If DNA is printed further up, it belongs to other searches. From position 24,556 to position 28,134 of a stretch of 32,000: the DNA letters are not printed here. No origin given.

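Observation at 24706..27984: Single polypeptide fusing GT2 (polyprenol-P-sugar synthase-like), a GT-C membrane transferase and a GH5 mannanase-like hydrolase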

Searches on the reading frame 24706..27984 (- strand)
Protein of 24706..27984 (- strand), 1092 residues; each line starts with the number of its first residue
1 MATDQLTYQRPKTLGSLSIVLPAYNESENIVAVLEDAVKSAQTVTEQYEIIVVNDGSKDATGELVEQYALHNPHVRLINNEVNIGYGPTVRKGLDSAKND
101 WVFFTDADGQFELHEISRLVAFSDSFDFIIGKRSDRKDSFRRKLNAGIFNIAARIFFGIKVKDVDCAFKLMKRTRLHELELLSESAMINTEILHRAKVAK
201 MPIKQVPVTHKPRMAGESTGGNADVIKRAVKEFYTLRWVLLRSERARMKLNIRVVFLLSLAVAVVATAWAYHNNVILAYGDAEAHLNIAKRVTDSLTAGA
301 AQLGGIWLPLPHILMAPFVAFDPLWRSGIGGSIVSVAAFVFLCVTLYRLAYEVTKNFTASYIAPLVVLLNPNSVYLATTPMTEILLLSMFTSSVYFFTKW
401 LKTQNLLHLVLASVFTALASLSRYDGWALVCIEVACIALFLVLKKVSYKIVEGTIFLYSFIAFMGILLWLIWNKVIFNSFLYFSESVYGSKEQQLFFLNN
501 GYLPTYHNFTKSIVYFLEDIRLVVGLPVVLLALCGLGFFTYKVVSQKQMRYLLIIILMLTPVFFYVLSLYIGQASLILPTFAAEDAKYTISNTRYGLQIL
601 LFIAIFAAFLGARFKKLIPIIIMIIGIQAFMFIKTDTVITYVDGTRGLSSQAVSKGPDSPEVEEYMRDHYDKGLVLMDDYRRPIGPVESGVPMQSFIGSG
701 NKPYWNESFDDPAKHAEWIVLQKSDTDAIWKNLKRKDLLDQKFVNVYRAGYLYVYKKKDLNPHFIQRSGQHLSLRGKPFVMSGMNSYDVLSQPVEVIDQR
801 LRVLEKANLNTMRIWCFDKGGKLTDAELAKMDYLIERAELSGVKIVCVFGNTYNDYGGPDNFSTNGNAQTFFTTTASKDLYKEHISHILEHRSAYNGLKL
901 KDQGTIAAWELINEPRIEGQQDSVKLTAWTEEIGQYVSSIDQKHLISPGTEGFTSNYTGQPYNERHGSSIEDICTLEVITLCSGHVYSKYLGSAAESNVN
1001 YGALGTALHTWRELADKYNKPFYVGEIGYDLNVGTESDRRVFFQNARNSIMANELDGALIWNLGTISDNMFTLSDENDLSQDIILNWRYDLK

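Call 3: search_protein_families(library=pfam, proteins=[window:24706-27984:-], max_evalue=0.1)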
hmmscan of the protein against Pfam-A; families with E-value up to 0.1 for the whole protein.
window:24706-27984:- (1092 aa): 4 families
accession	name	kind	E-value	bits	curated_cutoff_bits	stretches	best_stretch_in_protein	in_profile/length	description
PF00535.33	Glycos_transf_2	-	4.2e-26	92.3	23.3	1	18-174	1-162/168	Glycosyl transferase family 2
PF10111.15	Glyco_tranf_2_2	-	1.6e-06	28.2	27.3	1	18-112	1-95/276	Glycosyltransferase like family 2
PF13231.12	PMT_2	-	0.00055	20.6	26.1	1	332-472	25-160/160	Dolichyl-phosphate-mannose-protein mannosyltransferase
PF13704.12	Glyco_tranf_2_4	-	0.01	16.7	27.5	1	49-108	21-81/98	Glycosyl transferase family 2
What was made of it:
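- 27250..27984 (-): Module 1, aa 1-245: a cytoplasmic GT-A fold GT2 of the polyprenol-phosphate glycosyltransferase type (ArnC/GtrB/Dpm1-like), ending in an amphipathic helix at aa 223-240. PF00535 E=4e-26 (call 3).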

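Call 4: search_protein_families(library=ncbifam, proteins=[window:24706-27984:-], max_evalue=0.1)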
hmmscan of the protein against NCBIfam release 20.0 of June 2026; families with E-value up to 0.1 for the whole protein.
window:24706-27984:- (1092 aa): 24 families
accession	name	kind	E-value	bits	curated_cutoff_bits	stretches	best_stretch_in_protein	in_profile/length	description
NF007986.1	PRK10714.1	equivalog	9.4e-22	77.4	529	1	15-219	6-209/316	undecaprenyl-phosphate 4-deoxy-4-formamido-L-arabinose transferase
NF047588.1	GlcsyltransPgfSStrep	equivalog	6e-19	68.4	500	1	17-193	3-181/308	glycosyltransferase PgfS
TIGR03937.1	PgaC_IcaA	equivalog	6e-16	58.4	422.3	1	12-112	42-139/407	poly-beta-1,6-N-acetyl-D-glucosamine synthase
NF007482.0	PRK10073.1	equivalog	4.2e-15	55.6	423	1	16-121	7-108/334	glycosyltransferase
TIGR04182.1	glyco_TIGR04182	equivalog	1.5e-13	50.8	325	1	18-219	3-199/293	S-layer glycoprotein N-glycosyltransferase AglJ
NF041391.1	DPhHxTase_Halo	equivalog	2e-13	49.8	375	1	23-218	3-190/213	dolichyl-phosphate hexose transferase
NF041875.1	EPS_EpsD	equivalog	8.2e-13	48.4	370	1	17-112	1-93/325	exopolysaccharide biosynthesis glycosyltransferase EpsD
NF058614.1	PPMAGASynPpgS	equivalog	2.6e-11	43.4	370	1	19-139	4-119/226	polyprenyl-phospho-N-acetylgalactosaminyl synthase PpgS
NF047683.1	TeichurnBiosyTuaG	equivalog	1.1e-10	41.6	400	1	16-124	7-112/252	teichuronic acid biosynthesis protein TuaG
TIGR04283.1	glyco_like_mftF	equivalog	3.3e-10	39.9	182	1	17-119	1-93/221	TIGR04283 family arsenosugar biosynthesis glycosyltransferase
NF045692.1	OglycostaseCruG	equivalog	7.1e-10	38.4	600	1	9-123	35-152/386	2'-O-glycosyltransferase CruG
NF038302.1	EPS_HpsE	equivalog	8.4e-10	38.1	300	1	17-125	3-113/307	hormogonium polysaccharide biosynthesis glycosyltransferase HpsE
NF050050.1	ProtGlycPglI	equivalog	2.9e-09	36.7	500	1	16-131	3-117/306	GalNAc(5)-diNAcBac-PP-undecaprenol beta-1,3-glucosyltransferase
TIGR03965.1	mycofact_glyco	equivalog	1e-08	34.5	280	1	14-109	73-165/467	mycofactocin biosynthesis glycosyltransferase MftF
NF010496.0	PRK13915.1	equivalog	4e-08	32.7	262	1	12-108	28-126/307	glucosyl-3-phosphoglycerate synthase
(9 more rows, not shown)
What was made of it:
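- On GT2, polyprenol-phosphate glycosyltransferase type (Dpm1/GtrB/ArnC): The best NCBIfam hit is ArnC, far below its equivalog cut-off (call 4).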

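Call 9: find_homologous_proteins(query=window:24709-27984:-, max_evalue=0.00001)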
Query window:24709-27984:- (1092 aa): 164 proteins with E <= 0.00001 among 8000 candidates; the best 120 are listed.
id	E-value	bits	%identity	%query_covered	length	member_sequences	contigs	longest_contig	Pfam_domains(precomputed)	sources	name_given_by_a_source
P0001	0.0e+0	2491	100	100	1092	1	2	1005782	PF10111.15,PF26410.1,PF00535.33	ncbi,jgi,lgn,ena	-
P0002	0.0e+0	1840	71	99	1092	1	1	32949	PF00150.25,PF10111.15,PF13641.13,PF26410.1,PF00535.33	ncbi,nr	ncbi:MAG: hypothetical protein JWM37_114 [Candidatus Saccharibacteria bacterium]|nr:hypothetical pro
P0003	0.0e+0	1592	62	100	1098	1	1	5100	PF00150.25,PF10111.15,PF26410.1,PF00535.33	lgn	-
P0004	0.0e+0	1495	59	99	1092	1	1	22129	PF13641.13,PF26410.1,PF00535.33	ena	-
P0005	0.0e+0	1459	58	99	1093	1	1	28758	PF00150.25,PF10111.15,PF13641.13,PF26410.1,PF00535.33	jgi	jgi:glycosyltransferase involved in cell wall biosynthesis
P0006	0.0e+0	1307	52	99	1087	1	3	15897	PF00150.25,PF10111.15,PF26410.1,PF00535.33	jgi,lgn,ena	-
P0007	0.0e+0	1281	51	99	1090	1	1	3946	PF10111.15,PF13641.13,PF26410.1,PF00535.33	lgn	-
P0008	0.0e+0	1170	48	99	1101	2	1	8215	PF00150.25,PF13641.13,PF26410.1,PF00535.33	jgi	jgi:glycosyltransferase involved in cell wall biosynthesis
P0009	0.0e+0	1153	48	99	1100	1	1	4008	PF00150.25,PF13641.13,PF26410.1,PF00535.33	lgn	-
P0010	0.0e+0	1151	48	99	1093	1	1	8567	PF13641.13,PF26410.1,PF00535.33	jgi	jgi:GT2 family glycosyltransferase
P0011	0.0e+0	1151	48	99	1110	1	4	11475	PF00150.25,PF13641.13,PF26410.1,PF00535.33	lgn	-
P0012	0.0e+0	1150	48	99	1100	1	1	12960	PF26410.1,PF00535.33,PF13231.13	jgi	jgi:glycosyl transferase family 2/dolichyl-phosphate-mannose-protein mannosyltransferase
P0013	0.0e+0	1148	47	99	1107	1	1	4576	PF00150.25,PF13641.13,PF26410.1,PF00535.33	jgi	jgi:Glycosyl transferase family 2/Cellulase (glycosyl hydrolase family 5)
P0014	0.0e+0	1147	47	99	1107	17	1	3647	PF00150.25,PF13641.13,PF26410.1,PF00535.33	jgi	jgi:hypothetical protein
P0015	0.0e+0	1143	48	99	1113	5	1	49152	PF00150.25,PF13641.13,PF26410.1,PF00535.33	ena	-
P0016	0.0e+0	1143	47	99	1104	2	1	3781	PF00150.25,PF13641.13,PF26410.1,PF00535.33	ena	-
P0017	0.0e+0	1143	47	99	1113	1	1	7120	PF00150.25,PF13641.13,PF26410.1,PF00535.33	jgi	-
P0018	0.0e+0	1138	48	99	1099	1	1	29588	PF00150.25,PF10111.15,PF13641.13,PF26410.1,PF00535.33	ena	-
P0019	0.0e+0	1134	47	99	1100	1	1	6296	PF00150.25,PF13641.13,PF26410.1,PF00535.33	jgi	jgi:glycosyltransferase involved in cell wall biosynthesis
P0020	0.0e+0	1134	47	99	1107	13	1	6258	PF00150.25,PF10111.15,PF13641.13,PF26410.1,PF00535.33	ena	-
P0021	0.0e+0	1134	47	99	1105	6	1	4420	PF00150.25,PF26410.1,PF00535.33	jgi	jgi:hypothetical protein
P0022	0.0e+0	1134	48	99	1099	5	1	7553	PF00150.25,PF13641.13,PF26410.1,PF00535.33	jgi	jgi:hypothetical protein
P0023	0.0e+0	1131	47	99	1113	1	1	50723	PF00150.25,PF13641.13,PF26410.1,PF00535.33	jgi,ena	-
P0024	0.0e+0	1127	47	99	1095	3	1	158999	PF00150.25,PF13641.13,PF26410.1,PF00535.33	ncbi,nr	ncbi:MAG: glycosyltransferase [Candidatus Dormibacteraeota bacterium]|nr:glycosyltransferase [Candid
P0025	0.0e+0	1125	47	99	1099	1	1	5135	PF10111.15,PF13641.13,PF26410.1,PF00535.33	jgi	jgi:GT2 family glycosyltransferase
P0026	0.0e+0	1122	47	99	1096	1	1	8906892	PF00150.25,PF10111.15,PF13641.13,PF26410.1,PF00535.33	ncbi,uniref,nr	ncbi:glycosyltransferase [Catenuloplanes atrovinosus]|uniref:GT2 family glycosyltransferase n=1 Tax=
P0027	0.0e+0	1122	47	99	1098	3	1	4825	PF00150.25,PF10111.15,PF13641.13,PF26410.1,PF00535.33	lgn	-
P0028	0.0e+0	1119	47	98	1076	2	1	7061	PF00150.25,PF13641.13,PF26410.1,PF00535.33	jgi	-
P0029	0.0e+0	1116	46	99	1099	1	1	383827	PF00150.25,PF13641.13,PF26410.1,PF00535.33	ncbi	-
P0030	0.0e+0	1112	56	78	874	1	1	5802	PF00150.25,PF11790.15,PF26410.1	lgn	-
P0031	0.0e+0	1110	46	99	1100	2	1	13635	PF00150.25,PF10111.15,PF13641.13,PF26410.1,PF00535.33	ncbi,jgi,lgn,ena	-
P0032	0.0e+0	1102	46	99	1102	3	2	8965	PF00150.25,PF26410.1,PF00535.33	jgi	jgi:hypothetical protein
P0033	0.0e+0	1091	45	98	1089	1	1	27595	PF10111.15,PF13641.13,PF26410.1,PF00535.33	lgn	-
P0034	0.0e+0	1090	46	98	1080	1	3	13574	PF10111.15,PF13641.13,PF26410.1,PF00535.33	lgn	-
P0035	0.0e+0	1089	46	98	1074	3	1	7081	PF00150.25,PF13641.13,PF26410.1,PF00535.33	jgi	jgi:hypothetical protein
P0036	0.0e+0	1084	46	99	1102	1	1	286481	PF00150.25,PF13641.13,PF26410.1,PF00535.33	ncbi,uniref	ncbi:glycosyltransferase [Amnibacterium endophyticum]|uniref:Glycosyltransferase n=1 Tax=Amnibacteri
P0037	0.0e+0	1066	45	99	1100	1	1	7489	PF00150.25,PF10111.15,PF26410.1,PF00535.33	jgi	-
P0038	0.0e+0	1059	44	100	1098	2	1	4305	PF00150.25,PF26410.1,PF00535.33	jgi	jgi:GT2 family glycosyltransferase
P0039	0.0e+0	1035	45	98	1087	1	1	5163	PF10111.15,PF26410.1,PF00535.33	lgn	-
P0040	0.0e+0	1026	43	99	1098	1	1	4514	PF13641.13,PF26410.1,PF00535.33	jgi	jgi:hypothetical protein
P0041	0.0e+0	1019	43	98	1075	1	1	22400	PF00150.25,PF10111.15,PF13641.13,PF26410.1,PF00535.33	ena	-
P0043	9.4e-297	1005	43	99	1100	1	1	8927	PF00150.25,PF26410.1,PF00535.33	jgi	jgi:Glycosyl transferase family 2/Cellulase (glycosyl hydrolase family 5)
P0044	2.9e-295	1000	43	99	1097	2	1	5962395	PF00150.25,PF26410.1,PF00535.33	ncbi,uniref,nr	ncbi:glycosyltransferase [Mycolicibacterium mengxianglii]|uniref:glycosyltransferase n=1 Tax=Mycolic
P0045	9.4e-295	999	43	99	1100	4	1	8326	PF00150.25,PF26410.1,PF00535.33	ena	-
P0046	2.9e-286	971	51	79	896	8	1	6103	PF13641.13,PF00535.33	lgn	-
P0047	9.1e-284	962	50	79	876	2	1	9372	PF13641.13,PF00535.33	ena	-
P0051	1.4e-237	810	43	76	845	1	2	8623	PF00150.25,PF26410.1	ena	-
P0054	4.3e-114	401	40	46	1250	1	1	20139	PF13632.13,PF10111.15,PF13506.14,PF13641.13,PF00535.33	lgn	-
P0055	3.5e-112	394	41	46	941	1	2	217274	PF13715.13,PF13620.13,PF13231.13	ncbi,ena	ncbi:MAG: carboxypeptidase regulatory-like domain-containing protein [Patescibacteria group bacteriu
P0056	5.9e-110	387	40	48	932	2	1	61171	PF13620.13,PF13231.13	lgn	-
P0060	9.7e-108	380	37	50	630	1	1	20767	PF13231.13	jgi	jgi:hypothetical protein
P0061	1.8e-107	379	40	48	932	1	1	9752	PF13620.13,PF13231.13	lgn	-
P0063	4.1e-106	374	31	68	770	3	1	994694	PF13641.13,PF00535.33,PF13231.13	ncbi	ncbi:glycosyltransferase [Paractinoplanes ferrugineus]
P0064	7.1e-105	370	30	68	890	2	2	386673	PF13641.13,PF00535.33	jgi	-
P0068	1.3e-99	353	36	47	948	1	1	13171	PF13620.13,PF13231.13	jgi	jgi:hypothetical protein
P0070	1.3e-98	349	30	68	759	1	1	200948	PF13641.13,PF00535.33,PF13231.13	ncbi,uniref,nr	ncbi:glycosyltransferase [Bailinhaonella thermotolerans]|uniref:Glycosyltransferase n=1 Tax=Bailinha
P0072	1.7e-86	309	29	75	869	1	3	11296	PF26410.1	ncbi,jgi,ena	jgi:hypothetical protein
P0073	3.1e-85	305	28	69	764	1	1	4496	PF13641.13,PF00535.33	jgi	jgi:hypothetical protein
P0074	2.9e-81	292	34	46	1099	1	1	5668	PF13632.13,PF13641.13,PF13231.13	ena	-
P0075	5.4e-81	291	35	47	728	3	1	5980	PF13231.13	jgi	jgi:hypothetical protein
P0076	5.0e-80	288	29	67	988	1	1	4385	PF04138.21,PF00535.33,PF13231.13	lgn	-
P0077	5.2e-79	285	34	46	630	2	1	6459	PF13231.13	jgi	-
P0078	1.9e-78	283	32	52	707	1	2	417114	PF13231.13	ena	-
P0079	2.2e-78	282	31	54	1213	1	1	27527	PF13632.13,PF13641.13,PF00535.33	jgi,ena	-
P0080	7.7e-78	281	33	43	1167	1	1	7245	PF13632.13,PF13641.13,PF00535.33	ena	-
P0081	9.9e-77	277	33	46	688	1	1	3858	PF13231.13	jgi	jgi:hypothetical protein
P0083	3.0e-76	275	28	68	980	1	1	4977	PF04138.21,PF00535.33,PF13231.13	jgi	jgi:putative flippase GtrA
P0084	6.9e-76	274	32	54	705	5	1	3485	PF13231.13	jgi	-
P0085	1.3e-75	273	32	47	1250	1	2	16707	PF13632.13,PF13641.13,PF00535.33,PF13231.13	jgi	-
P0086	1.9e-75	273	34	47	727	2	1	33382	PF13231.13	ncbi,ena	-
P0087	2.9e-75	272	34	47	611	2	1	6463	PF13231.13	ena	-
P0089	1.9e-72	263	39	32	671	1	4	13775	PF13231.13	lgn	-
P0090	1.9e-72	263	32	48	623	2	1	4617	PF13231.13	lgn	-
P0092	7.8e-71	257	31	46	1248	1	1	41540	PF13632.13,PF13641.13,PF00535.33,PF13231.13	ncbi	-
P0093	8.5e-71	257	32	44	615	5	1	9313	PF13231.13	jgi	jgi:hypothetical protein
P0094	3.8e-70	255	31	45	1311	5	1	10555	PF13632.13,PF13506.14,PF13641.13,PF00535.33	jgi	-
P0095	2.4e-68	249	27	67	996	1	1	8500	PF04138.21,PF00535.33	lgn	-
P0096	1.6e-67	247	30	50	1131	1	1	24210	PF13632.13,PF13641.13,PF00535.33,PF13231.13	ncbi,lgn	-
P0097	1.8e-67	246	31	46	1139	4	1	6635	PF13632.13,PF13641.13,PF00535.33,PF13231.13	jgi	-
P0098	3.2e-66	242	32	43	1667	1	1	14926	PF13632.13,PF13641.13,PF22612.3,PF00535.33,PF13231.13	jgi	jgi:cellulose synthase/poly-beta-1,6-N-acetylglucosamine synthase-like glycosyltransferase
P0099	1.4e-64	237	31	46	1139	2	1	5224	PF13632.13,PF13641.13,PF00535.33,PF13231.13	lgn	-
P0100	3.2e-59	219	30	46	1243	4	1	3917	PF13632.13,PF13506.14,PF13641.13,PF00535.33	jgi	-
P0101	4.2e-55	205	47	20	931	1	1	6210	PF10111.15,PF13641.13,PF04138.21,PF00535.33,PF13231.13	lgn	-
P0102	1.2e-52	197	31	51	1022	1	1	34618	PF10111.15,PF13641.13,PF00535.33,PF13231.13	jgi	jgi:glycosyltransferase involved in cell wall biosynthesis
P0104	1.1e-50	191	38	24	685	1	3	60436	PF10111.15,PF00535.33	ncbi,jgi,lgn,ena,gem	-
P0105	1.6e-50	190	39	24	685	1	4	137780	PF10111.15,PF13641.13,PF00535.33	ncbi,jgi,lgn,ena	-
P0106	9.4e-47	178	41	20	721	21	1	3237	PF10111.15,PF13641.13,PF00534.27,PF13477.13,PF13579.13,PF13439.13,PF00535.33,PF13692.13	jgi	jgi:1,2-diacylglycerol 3-alpha-glucosyltransferase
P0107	1.4e-46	177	42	21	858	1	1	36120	PF13632.13,PF10111.15,PF13641.13,PF00535.33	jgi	jgi:cellulose synthase/poly-beta-1,6-N-acetylglucosamine synthase-like glycosyltransferase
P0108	1.8e-46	177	40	22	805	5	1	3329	PF13632.13,PF10111.15,PF13506.14,PF13641.13,PF00535.33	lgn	-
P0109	2.4e-46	176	40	20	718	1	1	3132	PF10111.15,PF13641.13,PF00534.27,PF13579.13,PF13439.13,PF00535.33,PF13692.13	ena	-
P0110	2.6e-46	176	42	21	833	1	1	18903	PF13632.13,PF10111.15,PF13641.13,PF00535.33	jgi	jgi:cellulose synthase/poly-beta-1,6-N-acetylglucosamine synthase-like glycosyltransferase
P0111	8.7e-46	175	42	21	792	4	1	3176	PF13632.13,PF10111.15,PF13641.13,PF00535.33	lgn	-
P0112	8.8e-46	174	39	20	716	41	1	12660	PF10111.15,PF13641.13,PF00534.27,PF13579.13,PF13439.13,PF00535.33,PF13692.13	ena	-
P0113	6.1e-45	172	41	20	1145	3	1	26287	PF10111.15,PF13641.13,PF04138.21,PF24878.2,PF00535.33,PF13231.13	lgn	-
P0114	8.4e-45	171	39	20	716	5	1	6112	PF10111.15,PF13641.13,PF00534.27,PF13579.13,PF13439.13,PF00535.33,PF13692.13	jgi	jgi:1,2-diacylglycerol 3-alpha-glucosyltransferase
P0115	1.7e-44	170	40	20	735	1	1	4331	PF10111.15,PF00534.27,PF13579.13,PF13439.13,PF00535.33,PF13692.13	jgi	jgi:1,2-diacylglycerol 3-alpha-glucosyltransferase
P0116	2.1e-44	170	30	42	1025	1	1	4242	PF10111.15,PF00535.33,PF13231.13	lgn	-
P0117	2.6e-44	170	38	20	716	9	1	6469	PF10111.15,PF13641.13,PF00534.27,PF13579.13,PF13439.13,PF00535.33,PF13692.13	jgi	jgi:1,2-diacylglycerol 3-alpha-glucosyltransferase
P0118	3.4e-44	169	39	20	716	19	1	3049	PF10111.15,PF00534.27,PF13579.13,PF13439.13,PF00535.33,PF13692.13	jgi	jgi:1,2-diacylglycerol 3-alpha-glucosyltransferase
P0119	4.8e-44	169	42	22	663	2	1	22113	PF13632.13,PF10111.15,PF13506.14,PF13641.13,PF00535.33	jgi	jgi:cellulose synthase/poly-beta-1,6-N-acetylglucosamine synthase-like glycosyltransferase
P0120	1.7e-43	167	42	20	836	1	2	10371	PF10111.15,PF13641.13,PF00535.33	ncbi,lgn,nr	ncbi:MAG: glycosyltransferase family 2 protein [Ktedonobacterales bacterium]|nr:glycosyltransferase 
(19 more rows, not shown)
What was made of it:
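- Checked: About 45 full-length homologues of 1074-1113 aa and 43-71% identity exist in several phyla (call 9).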
